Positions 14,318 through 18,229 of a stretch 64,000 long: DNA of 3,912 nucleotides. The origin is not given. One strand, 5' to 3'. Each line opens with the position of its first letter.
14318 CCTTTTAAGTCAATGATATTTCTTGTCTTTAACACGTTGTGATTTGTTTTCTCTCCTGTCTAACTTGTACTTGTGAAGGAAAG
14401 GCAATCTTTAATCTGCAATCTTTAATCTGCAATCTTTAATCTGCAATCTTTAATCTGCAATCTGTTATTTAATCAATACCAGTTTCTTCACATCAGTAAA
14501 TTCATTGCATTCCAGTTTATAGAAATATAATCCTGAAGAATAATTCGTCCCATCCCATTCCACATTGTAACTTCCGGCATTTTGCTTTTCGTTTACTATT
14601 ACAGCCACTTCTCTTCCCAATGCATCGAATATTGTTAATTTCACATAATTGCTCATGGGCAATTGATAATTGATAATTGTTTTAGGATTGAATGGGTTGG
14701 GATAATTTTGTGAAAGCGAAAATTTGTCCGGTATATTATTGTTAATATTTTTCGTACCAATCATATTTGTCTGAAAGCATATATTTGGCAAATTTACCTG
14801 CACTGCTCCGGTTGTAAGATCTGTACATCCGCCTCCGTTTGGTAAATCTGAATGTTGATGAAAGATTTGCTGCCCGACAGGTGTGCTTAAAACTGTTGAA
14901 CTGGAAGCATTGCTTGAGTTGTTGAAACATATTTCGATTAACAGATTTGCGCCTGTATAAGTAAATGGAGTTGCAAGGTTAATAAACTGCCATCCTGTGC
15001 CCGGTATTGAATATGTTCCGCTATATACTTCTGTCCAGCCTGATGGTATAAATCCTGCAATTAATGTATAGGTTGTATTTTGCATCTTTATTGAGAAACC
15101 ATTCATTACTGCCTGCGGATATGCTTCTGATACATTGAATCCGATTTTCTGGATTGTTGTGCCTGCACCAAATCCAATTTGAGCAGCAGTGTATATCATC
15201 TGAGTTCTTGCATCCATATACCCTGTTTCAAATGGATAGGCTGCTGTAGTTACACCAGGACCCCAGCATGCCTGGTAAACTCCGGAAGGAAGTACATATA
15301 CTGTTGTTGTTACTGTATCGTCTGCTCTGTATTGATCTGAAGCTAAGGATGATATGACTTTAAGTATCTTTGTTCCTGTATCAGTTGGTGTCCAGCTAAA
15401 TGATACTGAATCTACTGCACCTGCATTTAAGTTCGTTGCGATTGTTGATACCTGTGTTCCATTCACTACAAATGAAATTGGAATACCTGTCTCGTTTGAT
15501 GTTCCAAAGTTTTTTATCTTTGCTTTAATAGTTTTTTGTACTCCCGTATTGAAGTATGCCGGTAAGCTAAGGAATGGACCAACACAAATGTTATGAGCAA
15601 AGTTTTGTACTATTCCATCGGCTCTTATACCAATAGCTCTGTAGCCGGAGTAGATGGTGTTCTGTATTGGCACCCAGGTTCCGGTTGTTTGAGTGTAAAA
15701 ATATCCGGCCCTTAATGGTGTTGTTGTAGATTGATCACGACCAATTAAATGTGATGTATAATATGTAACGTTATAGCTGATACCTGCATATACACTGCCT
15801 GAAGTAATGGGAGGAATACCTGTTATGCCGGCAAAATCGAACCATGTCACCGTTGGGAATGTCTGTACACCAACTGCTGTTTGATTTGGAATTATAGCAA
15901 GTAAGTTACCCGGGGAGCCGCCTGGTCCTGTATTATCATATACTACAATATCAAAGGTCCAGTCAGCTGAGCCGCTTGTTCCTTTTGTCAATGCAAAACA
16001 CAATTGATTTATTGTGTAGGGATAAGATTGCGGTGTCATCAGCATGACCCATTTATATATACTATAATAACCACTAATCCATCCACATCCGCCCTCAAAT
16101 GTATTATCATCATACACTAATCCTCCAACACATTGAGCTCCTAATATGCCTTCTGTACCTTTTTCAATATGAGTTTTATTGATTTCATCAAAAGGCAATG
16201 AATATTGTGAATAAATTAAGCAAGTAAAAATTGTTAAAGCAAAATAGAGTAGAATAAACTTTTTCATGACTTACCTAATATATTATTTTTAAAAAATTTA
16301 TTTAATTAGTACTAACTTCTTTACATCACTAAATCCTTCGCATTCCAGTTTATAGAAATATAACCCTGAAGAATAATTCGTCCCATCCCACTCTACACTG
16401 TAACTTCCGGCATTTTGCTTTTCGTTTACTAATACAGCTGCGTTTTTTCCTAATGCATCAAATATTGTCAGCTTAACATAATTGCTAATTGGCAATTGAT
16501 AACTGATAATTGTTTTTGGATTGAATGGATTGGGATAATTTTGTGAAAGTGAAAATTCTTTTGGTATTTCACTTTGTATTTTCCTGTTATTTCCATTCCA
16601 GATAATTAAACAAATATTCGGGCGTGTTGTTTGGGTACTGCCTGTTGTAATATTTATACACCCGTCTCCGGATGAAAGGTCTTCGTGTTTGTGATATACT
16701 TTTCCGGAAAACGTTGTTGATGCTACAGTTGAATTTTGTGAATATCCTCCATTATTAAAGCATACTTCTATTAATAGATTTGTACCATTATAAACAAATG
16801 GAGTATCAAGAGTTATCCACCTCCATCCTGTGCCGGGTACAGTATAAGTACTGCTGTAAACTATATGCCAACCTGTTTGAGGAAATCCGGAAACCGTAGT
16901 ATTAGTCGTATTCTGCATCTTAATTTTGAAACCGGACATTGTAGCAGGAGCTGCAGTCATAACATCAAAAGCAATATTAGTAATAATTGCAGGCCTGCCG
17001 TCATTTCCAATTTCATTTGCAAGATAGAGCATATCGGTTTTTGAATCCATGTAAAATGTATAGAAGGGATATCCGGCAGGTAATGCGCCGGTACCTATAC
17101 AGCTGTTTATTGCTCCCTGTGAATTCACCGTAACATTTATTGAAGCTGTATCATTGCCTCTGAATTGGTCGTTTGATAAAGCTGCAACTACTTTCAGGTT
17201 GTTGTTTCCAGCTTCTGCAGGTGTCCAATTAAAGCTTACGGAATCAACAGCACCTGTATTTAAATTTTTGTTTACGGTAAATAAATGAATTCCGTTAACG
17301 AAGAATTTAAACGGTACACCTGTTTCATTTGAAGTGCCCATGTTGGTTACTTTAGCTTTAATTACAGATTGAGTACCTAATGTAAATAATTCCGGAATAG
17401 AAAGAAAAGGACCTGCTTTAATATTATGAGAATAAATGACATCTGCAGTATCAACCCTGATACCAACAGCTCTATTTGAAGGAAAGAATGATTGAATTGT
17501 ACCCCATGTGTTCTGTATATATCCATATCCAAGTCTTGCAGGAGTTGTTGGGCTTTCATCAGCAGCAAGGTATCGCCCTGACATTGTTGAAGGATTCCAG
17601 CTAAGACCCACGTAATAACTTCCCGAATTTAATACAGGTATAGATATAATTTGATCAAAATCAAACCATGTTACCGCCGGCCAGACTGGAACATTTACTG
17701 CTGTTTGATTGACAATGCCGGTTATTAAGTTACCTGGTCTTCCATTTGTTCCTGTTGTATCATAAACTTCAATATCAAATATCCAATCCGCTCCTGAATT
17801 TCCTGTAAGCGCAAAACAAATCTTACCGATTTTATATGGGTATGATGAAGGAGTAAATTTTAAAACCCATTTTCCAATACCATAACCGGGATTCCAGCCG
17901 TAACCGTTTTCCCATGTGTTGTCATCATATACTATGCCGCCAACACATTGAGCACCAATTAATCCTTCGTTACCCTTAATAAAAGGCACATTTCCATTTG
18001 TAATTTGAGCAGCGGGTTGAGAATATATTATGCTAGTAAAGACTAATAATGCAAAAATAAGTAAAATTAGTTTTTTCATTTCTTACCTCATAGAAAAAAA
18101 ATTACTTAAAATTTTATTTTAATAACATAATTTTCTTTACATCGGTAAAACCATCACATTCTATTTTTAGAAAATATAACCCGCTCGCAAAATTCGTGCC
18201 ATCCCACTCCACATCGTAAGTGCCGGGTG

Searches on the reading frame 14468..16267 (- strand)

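Call 85: search_protein_families(library=pfam, proteins=[window:14468-16267:-])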
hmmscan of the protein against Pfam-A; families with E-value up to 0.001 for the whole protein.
window:14468-16267:- (600 aa): 3 families
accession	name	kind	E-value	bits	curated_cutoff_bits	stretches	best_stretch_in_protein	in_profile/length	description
PF07705.17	CARDB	-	2.1e-10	41.2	22.7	1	239-304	15-81/101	CARDB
PF18962.6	Por_Secre_tail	-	3.1e-09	37.4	27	1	522-597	2-74/75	Secretion system C-terminal sorting domain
PF13860.13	FlgD_ig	-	1.8e-07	31.5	27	1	541-577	24-60/79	FlgD Ig-like domain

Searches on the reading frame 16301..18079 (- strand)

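Call 85: search_protein_families(library=pfam, proteins=[window:16301-18079:-])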
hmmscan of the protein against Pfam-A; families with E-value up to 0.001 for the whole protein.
window:16301-18079:- (593 aa): 3 families
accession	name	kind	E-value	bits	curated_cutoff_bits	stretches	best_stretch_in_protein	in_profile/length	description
PF18962.6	Por_Secre_tail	-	2.3e-08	34.7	27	1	515-590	2-74/75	Secretion system C-terminal sorting domain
PF07705.17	CARDB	-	1.3e-07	32.2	22.7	1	234-303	17-87/101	CARDB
PF13860.13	FlgD_ig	-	5.3e-05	23.6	27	1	535-570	25-60/79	FlgD Ig-like domain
